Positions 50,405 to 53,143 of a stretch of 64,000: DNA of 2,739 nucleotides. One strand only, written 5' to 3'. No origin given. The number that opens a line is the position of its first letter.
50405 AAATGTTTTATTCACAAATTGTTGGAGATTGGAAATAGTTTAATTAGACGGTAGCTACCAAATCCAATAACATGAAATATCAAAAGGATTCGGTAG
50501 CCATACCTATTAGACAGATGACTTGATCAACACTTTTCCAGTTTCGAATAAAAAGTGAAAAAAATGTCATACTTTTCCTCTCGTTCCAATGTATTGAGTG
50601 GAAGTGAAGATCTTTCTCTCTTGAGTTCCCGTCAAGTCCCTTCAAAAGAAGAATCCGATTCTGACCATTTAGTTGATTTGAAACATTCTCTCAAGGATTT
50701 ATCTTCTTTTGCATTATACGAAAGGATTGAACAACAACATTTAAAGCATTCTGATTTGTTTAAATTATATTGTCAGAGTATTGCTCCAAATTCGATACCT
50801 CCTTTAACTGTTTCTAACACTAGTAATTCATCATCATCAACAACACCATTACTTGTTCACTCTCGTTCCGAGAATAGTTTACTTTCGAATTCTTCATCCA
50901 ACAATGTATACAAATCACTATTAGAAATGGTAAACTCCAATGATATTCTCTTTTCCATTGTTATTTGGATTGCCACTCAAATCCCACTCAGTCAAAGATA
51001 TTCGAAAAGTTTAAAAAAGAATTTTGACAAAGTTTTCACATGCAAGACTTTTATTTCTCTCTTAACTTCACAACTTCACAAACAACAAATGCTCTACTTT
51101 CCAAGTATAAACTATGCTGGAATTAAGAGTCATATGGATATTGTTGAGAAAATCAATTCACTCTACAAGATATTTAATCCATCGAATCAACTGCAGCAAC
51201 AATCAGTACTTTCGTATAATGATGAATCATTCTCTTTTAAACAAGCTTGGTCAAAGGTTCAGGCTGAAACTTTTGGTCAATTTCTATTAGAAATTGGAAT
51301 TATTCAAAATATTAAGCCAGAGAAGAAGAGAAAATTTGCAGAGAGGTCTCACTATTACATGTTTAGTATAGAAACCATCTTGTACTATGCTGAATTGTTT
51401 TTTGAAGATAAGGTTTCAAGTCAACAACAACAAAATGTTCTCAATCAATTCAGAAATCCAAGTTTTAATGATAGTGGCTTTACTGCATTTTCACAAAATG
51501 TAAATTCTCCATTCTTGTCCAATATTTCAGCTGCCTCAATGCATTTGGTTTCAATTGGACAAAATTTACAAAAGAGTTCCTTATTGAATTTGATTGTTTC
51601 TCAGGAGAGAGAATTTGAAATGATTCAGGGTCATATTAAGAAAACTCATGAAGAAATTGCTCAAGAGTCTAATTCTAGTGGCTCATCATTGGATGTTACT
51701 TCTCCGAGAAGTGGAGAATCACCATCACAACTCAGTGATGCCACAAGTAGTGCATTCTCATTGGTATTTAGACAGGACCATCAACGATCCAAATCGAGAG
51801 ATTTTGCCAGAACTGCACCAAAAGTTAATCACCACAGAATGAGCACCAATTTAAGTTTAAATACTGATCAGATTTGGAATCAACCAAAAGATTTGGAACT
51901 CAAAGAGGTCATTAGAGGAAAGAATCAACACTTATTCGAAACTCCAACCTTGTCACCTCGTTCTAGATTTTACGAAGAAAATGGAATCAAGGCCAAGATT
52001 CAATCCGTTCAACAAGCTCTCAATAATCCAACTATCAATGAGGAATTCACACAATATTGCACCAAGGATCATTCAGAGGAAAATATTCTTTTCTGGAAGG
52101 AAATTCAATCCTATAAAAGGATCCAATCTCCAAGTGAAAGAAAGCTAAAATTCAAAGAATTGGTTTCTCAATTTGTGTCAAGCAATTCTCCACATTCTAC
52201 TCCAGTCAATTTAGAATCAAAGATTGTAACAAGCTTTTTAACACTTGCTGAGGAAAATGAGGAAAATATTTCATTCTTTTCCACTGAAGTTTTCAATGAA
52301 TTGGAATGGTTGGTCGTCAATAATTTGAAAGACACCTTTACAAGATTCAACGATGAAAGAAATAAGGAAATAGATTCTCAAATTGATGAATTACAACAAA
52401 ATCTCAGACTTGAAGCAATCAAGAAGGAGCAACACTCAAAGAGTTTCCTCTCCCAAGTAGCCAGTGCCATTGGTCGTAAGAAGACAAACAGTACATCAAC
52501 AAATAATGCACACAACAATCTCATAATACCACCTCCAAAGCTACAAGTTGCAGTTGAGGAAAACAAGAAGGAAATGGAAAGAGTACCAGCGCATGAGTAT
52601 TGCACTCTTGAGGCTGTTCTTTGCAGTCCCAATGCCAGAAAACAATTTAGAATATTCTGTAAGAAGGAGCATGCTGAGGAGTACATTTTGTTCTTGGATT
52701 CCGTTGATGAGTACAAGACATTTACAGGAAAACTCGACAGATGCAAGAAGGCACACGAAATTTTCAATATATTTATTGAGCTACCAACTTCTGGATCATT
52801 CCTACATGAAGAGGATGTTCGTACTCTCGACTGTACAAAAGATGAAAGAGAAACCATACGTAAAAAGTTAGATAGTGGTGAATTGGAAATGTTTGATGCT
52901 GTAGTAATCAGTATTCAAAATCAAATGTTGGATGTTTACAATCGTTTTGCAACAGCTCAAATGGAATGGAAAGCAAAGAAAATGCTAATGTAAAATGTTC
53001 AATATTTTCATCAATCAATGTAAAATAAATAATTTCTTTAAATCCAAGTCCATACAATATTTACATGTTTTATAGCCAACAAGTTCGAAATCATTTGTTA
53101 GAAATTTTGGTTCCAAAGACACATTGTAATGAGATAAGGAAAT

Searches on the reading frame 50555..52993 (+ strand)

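Call 58: search_protein_families(library=pfam, proteins=[window:50555-52993:+], max_evalue=0.001)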
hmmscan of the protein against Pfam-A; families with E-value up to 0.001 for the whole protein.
window:50555-52993:+ (812 aa): 1 family
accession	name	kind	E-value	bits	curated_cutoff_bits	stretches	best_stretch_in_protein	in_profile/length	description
PF00615.24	RGS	-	1.9e-21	77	23.9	2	485-598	2-108/117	Regulator of G protein signaling domain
